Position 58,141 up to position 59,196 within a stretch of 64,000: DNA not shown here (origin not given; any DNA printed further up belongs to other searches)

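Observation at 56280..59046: Three-gene secreted operon: caspase-like (clan CD pattern) mini-protein, PepSY-like protein and a repeat-rich lipoprotein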

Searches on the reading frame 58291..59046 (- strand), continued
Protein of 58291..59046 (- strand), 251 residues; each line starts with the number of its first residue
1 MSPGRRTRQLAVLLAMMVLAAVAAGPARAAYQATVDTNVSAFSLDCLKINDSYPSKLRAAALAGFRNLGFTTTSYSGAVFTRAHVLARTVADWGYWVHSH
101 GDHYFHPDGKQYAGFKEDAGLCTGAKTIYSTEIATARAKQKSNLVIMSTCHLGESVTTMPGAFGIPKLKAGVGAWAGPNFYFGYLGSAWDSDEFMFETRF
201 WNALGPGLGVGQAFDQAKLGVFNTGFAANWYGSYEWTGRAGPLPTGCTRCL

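Call 39: fold_search(model_id=the predicted structure, library=pdb)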
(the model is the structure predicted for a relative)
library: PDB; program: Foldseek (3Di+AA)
matches with E <= 10: 465; with E <= 0.001: 4
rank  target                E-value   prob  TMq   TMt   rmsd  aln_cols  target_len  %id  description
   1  5boi                  3.1e-09  1.00  0.39  0.50   7.9       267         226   13  Bacillus megaterium YpeB C-terminal domain (released 2015-08-12)
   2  4k90_B                1.9e-04  1.00  0.35  0.49   6.9       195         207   16  Extracellular metalloproteinase from Aspergillus (released 2013-10-23)
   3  3nqy_A                2.3e-04  1.00  0.28  0.45   6.8       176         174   15  Crystal structure of the autoprocessed complex of Vibriolysin MCP-02 with a single point mutation E346A (released 2010-10-06)
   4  3nqz_A                2.6e-04  1.00  0.28  0.45   6.8       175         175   14  Crystal structure of the autoprocessed Vibriolysin MCP-02 with E369A mutation (released 2010-10-06)
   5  5ods_D                4.7e-03  0.16  0.13  0.08  19.2       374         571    7  Structure of a phosphoprotein-protein complex (released 2018-03-14)
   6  5ods_A                1.5e-02  0.13  0.12  0.08  19.3       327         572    8  Structure of a phosphoprotein-protein complex (released 2018-03-14)
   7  5ods_C                1.6e-02  0.13  0.13  0.08  19.3       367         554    8  Structure of a phosphoprotein-protein complex (released 2018-03-14)
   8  6b12_B                1.8e-02  0.57  0.13  0.23  15.3       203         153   11  Structure of Tne2 in complex with Tni2 (released 2017-12-20)
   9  5tf2                  1.8e-02  0.16  0.13  0.13  16.0       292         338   10  CRYSTAL STRUCTURE OF THE WD40 DOMAIN OF THE HUMAN PROLACTIN REGULATORY ELEMENT-BINDING PROTEIN (released 2016-11-23)
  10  4z48_A                3.0e-02  0.23  0.14  0.17  21.4       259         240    8  Crystal structure of a DUF1329 family protein (DESPIG_00262) from Desulfovibrio piger ATCC 29098 at 1.75 A resolution (released 2015-04-22)
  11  5m5r_A                3.8e-02  0.10  0.14  0.12  20.6       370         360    6  Clathrin heavy chain N-terminal domain bound to beta2 adaptin clathrin box motif (released 2016-11-09)
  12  1mt6                  5.0e-02  0.10  0.12  0.13  17.5       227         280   13  Structure of histone H3 K4-specific methyltransferase SET7/9 with AdoHcy (released 2002-11-06)
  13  9ext_A                5.9e-02  0.08  0.13  0.11  18.3       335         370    8  Crystal structure of Yeast Clathrin Heavy Chain N-terminal domain bound to APL2/AP-1 Beta peptide (LLDL) (released 2024-11-13)
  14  8pu0_A                9.3e-02  0.16  0.13  0.05  17.3       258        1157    8  Cryo-EM structure of human Elp123 in complex with tRNA, desulpho-CoA, 5'-deoxyadenosine and methionine (released 2024-04-17)
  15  6kyb_C                1.1e-01  0.15  0.14  0.13  17.1       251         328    9  Crystal structure of Atg18 from Saccharomyces cerevisiae (released 2020-09-09)
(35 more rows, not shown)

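Call 44: search_solved_structures(query=P0221, max_evalue=0.01, show_alignments=3)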
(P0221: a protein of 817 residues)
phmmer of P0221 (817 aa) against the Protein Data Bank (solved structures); distinct sequences matched with E-value up to 0.01: 0.

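Call 48: search_protein_families(library=pfam, alignment_id=A2, max_evalue=10)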
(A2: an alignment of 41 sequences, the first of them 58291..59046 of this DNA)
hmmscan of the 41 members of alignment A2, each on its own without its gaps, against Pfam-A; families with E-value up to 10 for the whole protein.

A. member 1, window:58291-59046:- (251 aa): 0 families

B. families by the number of members that match (of 41 scanned): 8 families
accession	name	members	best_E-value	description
PF01364.23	Peptidase_C25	2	0.042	Peptidase family C25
PF13663.11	DUF4148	2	0.39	Domain of unknown function (DUF4148)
PF02600.21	DsbB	1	0.011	Disulfide bond formation protein DsbB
PF08139.17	LPAM_1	1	0.073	Prokaryotic membrane lipoprotein lipid attachment site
PF12149.13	HSV_VP16_C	1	0.15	Herpes simplex virus virion protein 16 C terminal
PF05757.16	PsbQ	1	0.81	Oxygen evolving enhancer protein 3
PF07465.18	PsaM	1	1.7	Photosystem I protein M (PsaM)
PF23710.1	DUF7155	1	4.3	Family of unknown function (DUF7155)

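Call 51: list_cluster_members(proteins=[P0129, P0131, P0133, P0156, P0160, P0166, P0169, P0175, P0179, P0214])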
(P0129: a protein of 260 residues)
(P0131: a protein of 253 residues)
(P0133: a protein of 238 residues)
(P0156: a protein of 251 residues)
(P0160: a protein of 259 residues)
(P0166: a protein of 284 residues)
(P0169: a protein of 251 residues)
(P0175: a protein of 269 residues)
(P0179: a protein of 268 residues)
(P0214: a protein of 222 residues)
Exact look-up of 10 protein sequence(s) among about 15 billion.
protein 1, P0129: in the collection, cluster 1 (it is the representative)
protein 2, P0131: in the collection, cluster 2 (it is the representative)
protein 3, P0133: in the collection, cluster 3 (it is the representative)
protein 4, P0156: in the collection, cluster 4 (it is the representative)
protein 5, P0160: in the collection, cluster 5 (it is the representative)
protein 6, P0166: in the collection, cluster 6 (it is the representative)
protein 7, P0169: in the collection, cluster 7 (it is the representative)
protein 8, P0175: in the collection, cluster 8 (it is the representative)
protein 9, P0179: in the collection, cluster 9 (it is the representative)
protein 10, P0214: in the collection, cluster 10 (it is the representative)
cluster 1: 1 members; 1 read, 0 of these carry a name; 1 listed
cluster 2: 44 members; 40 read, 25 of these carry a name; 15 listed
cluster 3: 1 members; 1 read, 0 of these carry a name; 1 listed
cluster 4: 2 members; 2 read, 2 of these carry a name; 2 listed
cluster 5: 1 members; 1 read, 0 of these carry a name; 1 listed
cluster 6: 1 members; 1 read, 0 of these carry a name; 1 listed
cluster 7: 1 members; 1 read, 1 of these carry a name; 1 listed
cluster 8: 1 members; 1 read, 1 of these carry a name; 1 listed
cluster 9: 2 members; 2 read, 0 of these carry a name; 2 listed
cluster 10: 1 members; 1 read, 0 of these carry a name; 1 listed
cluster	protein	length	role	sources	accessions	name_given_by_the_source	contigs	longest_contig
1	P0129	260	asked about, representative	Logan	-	-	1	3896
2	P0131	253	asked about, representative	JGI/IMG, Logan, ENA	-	hypothetical protein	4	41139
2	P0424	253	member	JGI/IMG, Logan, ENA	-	alkyl sulfatase BDS1-like metallo-beta-lactamase superfamily hydrolase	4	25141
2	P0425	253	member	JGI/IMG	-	hypothetical protein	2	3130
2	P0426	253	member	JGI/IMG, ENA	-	alkyl sulfatase BDS1-like metallo-beta-lactamase superfamily hydrolase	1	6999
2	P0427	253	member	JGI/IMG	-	alkyl sulfatase BDS1-like metallo-beta-lactamase superfamily hydrolase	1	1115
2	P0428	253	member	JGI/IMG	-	hypothetical protein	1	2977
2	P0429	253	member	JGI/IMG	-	alkyl sulfatase BDS1-like metallo-beta-lactamase superfamily hydrolase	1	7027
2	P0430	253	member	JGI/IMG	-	alkyl sulfatase BDS1-like metallo-beta-lactamase superfamily hydrolase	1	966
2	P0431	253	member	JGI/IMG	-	alkyl sulfatase BDS1-like metallo-beta-lactamase superfamily hydrolase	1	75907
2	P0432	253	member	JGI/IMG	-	hypothetical protein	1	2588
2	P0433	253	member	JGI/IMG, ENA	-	alkyl sulfatase BDS1-like metallo-beta-lactamase superfamily hydrolase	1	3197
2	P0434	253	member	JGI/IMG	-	alkyl sulfatase BDS1-like metallo-beta-lactamase superfamily hydrolase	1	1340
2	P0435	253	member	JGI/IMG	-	hypothetical protein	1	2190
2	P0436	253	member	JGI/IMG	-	hypothetical protein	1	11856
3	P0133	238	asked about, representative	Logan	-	-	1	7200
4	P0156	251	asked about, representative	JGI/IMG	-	hypothetical protein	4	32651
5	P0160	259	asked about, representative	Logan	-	-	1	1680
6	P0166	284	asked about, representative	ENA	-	-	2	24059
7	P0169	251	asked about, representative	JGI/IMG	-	hypothetical protein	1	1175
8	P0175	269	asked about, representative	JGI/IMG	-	hypothetical protein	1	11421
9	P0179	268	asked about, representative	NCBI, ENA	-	-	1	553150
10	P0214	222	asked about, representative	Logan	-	-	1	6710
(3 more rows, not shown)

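Call 53: find_related_loci(query=A6, collection=genome_contigs, flank=5000)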
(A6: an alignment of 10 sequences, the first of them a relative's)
Query A6 (253 aa) in genome_contigs; peptide patterns used: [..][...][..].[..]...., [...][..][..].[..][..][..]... (x = any residue, [..] = any of these).
37 stretches matched a pattern; 29 encode a relative of the query (tblastn E <= 1e-3); 29 distinct loci.
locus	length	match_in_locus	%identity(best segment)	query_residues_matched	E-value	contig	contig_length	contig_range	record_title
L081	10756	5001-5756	82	1-252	3e-142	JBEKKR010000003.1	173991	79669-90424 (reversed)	MAG: Candidatus Limnocylindrales bacterium isolate SPRUCE 351 SPRUCE_351_3, whole genome shotgun sequence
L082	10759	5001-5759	81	1-253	8e-141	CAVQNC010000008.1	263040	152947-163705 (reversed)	MAG: uncultured Chloroflexia bacterium isolate MFD03726.bin.1.123 genome assembly, contig: contig_35020, whole genome sh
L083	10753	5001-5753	76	1-251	5e-132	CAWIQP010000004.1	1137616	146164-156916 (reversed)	MAG: uncultured Chloroflexia bacterium isolate MFD01689.bin.1.101 genome assembly, contig: contig_26210, whole genome sh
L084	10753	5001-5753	76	1-251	9e-132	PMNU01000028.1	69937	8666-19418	MAG: Chloroflexi bacterium isolate fen_1019 73.20110600_E2D.3_contig_445, whole genome shotgun sequence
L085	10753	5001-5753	77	1-251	6e-127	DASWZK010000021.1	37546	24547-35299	MAG TPA_asm: Candidatus Limnocylindrales bacterium isolate SMAG_U3736 k141_51082, whole genome shotgun sequence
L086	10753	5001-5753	74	1-251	2e-124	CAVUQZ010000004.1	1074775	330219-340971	MAG: uncultured Chloroflexia bacterium isolate MFD01299.bin.2.22 genome assembly, contig: contig_22, whole genome shotgu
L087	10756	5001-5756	72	1-252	2e-122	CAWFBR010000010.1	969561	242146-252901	MAG: uncultured Chloroflexia bacterium isolate MFD02416.bin.1.333 genome assembly, contig: contig_6158, whole genome sho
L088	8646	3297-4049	73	1-251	4e-120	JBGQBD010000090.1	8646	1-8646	MAG: Candidatus Limnocylindria bacterium isolate OBJ2_061818_130_15 k141_1279856_length_8646_cov_9.9302, whole genome sh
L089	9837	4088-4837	68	1-250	2e-119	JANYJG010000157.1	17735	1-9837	MAG: Chloroflexi bacterium isolate GL140_3_metabinner_70 GL140_3_k141_802744, whole genome shotgun sequence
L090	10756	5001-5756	70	1-252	4e-114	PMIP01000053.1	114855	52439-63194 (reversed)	MAG: Chloroflexi bacterium isolate fen_1051 73.20120600_E3D.26_contig_9269, whole genome shotgun sequence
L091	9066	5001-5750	65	1-250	2e-113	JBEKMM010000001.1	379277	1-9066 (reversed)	MAG: Candidatus Limnocylindrales bacterium isolate SPRUCE 394 SPRUCE_394_1, whole genome shotgun sequence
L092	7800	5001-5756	67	1-251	1e-111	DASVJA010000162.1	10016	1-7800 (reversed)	MAG TPA_asm: Candidatus Limnocylindrales bacterium isolate SMAG_U3007 k141_346579, whole genome shotgun sequence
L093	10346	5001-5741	66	1-250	2e-110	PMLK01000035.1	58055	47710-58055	MAG: Chloroflexi bacterium isolate fen_1039 73.20120600_E1D.124_contig_7600, whole genome shotgun sequence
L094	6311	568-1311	65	1-250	7e-109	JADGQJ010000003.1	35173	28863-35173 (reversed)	MAG: Chloroflexota bacterium isolate Chersky.2_5 contig-100_51, whole genome shotgun sequence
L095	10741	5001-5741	65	1-248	1e-108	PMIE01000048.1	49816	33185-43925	MAG: Chloroflexi bacterium isolate fen_1053 73.20120600_E3D.99_contig_9450, whole genome shotgun sequence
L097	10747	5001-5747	64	1-250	4e-105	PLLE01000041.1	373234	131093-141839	MAG: Chloroflexi bacterium isolate fen_1079 73.20120800_E3X.6_contig_170, whole genome shotgun sequence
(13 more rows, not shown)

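Call 63: search_solved_structures(query=A5, max_evalue=10, show_alignments=3)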
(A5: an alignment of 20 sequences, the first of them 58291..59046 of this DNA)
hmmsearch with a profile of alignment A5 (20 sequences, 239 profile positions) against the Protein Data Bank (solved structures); distinct sequences matched with E-value up to 10: 3.
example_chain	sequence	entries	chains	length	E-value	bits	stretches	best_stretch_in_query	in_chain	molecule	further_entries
8tl0_A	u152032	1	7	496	0.17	14.5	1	175-214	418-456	CHAT domain-containing protein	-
8c8e_C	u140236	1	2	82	0.34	13.5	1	172-213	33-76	Phi3T YopN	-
8anu_C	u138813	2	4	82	0.37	13.4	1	172-213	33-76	YopN. Phi3T_93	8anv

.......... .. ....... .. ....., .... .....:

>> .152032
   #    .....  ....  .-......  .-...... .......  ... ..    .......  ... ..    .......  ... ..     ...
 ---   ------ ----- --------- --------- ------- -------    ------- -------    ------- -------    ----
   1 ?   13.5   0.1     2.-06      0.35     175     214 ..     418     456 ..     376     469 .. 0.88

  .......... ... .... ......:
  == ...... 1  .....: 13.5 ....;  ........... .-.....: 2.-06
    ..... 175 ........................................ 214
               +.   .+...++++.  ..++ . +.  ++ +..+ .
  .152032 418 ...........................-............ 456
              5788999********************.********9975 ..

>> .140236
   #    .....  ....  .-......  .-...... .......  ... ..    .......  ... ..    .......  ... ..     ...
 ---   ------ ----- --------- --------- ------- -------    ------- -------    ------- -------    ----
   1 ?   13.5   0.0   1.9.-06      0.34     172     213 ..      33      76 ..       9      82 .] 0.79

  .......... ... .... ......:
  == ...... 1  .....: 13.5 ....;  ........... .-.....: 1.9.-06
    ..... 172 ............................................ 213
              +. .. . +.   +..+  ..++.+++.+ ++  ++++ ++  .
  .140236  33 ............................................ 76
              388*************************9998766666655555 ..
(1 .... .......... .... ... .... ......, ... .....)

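Call 64: search_protein_families(library=padloc, proteins=[window:58291-59046:-, L001:6749-7690:+], max_evalue=1)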
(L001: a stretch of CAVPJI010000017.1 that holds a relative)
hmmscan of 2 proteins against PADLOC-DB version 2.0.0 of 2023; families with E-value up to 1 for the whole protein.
window:58291-59046:- (251 aa): 0 families

L001:6749-7690:+ (313 aa): 0 families

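Call 66: search_protein_families(library=pfam, proteins=[P0131, P0424, P0179, P0156, P0166], max_evalue=10)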
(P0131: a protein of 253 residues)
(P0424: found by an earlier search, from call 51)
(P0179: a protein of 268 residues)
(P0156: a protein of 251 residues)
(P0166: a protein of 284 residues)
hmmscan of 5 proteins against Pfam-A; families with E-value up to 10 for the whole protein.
P0131 (253 aa): 0 families

P0424 (253 aa): 0 families

P0179 (268 aa): 0 families

P0156 (251 aa): 0 families

P0166 (284 aa): 0 families

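Call 69: search_protein_families(library=pfam, proteins=[L001:4500-5723:-, L001:9276-10772:-, L097:6722-7831:+, L097:5717-6700:+], max_evalue=0.01)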
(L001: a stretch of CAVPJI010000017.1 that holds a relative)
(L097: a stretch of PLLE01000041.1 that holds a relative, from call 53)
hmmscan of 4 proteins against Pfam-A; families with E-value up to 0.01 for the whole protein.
L001:4500-5723:- (407 aa): 2 families
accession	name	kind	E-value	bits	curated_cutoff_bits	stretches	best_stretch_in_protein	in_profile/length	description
PF01497.23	Peripla_BP_2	-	6.9e-31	107.9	27.5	1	145-367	1-228/235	Periplasmic binding protein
PF20201.3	DUF6563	-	0.0027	17.8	27.1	1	218-291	71-144/191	Family of unknown function (DUF6563)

L001:9276-10772:- (498 aa): 4 families
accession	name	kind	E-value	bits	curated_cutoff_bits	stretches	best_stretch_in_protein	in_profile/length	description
PF02878.22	PGM_PMM_I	-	2.1e-33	115.4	22.5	1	20-153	3-135/138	Phosphoglucomutase/phosphomannomutase, alpha/beta/alpha domain I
PF02880.22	PGM_PMM_III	-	3.7e-22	79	20.7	1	287-380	5-100/115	Phosphoglucomutase/phosphomannomutase, alpha/beta/alpha domain III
PF02879.22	PGM_PMM_II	-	3.5e-19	69.7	29.3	1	180-279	3-103/103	Phosphoglucomutase/phosphomannomutase, alpha/beta/alpha domain II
PF00408.26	PGM_PMM_IV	-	9.1e-12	45.3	23.1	1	436-488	21-61/68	Phosphoglucomutase/phosphomannomutase, C-terminal domain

L097:6722-7831:+ (369 aa): 0 families

L097:5717-6700:+ (327 aa): 0 families
